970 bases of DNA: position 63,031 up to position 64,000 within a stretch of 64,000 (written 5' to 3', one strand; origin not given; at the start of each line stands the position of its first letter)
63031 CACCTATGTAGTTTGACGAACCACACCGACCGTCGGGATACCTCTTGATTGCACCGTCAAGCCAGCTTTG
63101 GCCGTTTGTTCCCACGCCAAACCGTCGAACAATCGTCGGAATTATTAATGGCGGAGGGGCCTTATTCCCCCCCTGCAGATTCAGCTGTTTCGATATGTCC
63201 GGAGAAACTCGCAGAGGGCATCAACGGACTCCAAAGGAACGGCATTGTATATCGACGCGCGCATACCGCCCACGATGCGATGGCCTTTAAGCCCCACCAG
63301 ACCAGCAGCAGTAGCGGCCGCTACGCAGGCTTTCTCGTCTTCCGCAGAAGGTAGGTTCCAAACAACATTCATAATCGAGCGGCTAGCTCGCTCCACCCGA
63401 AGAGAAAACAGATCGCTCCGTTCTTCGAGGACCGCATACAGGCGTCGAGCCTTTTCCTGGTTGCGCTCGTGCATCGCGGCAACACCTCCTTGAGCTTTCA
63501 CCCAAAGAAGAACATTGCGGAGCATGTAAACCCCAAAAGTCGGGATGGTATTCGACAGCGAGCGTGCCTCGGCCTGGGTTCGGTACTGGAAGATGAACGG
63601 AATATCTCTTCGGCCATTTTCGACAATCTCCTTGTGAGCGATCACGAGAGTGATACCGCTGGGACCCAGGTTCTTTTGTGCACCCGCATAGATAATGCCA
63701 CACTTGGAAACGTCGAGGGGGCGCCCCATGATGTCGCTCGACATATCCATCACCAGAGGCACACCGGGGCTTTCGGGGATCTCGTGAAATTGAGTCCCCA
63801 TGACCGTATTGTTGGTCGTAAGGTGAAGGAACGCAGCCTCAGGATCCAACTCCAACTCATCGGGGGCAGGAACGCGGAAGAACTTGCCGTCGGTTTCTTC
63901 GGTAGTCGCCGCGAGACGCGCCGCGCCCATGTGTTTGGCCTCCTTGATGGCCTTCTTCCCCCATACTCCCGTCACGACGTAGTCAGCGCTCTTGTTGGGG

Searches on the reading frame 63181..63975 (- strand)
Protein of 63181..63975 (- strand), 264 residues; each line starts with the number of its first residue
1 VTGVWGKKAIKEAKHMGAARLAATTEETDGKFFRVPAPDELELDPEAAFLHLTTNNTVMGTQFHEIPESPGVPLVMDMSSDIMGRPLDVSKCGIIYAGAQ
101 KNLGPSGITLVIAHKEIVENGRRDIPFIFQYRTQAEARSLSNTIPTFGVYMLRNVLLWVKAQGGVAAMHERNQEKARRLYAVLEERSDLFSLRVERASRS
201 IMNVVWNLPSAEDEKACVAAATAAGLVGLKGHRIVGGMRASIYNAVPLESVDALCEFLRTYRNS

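Call 37: find_encoding_contigs(protein=window:63181-63975:-, flank=10000, max_places=4)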
Protein window:63181-63975:- (264 aa): no gene with exactly this product is on record in the collection.
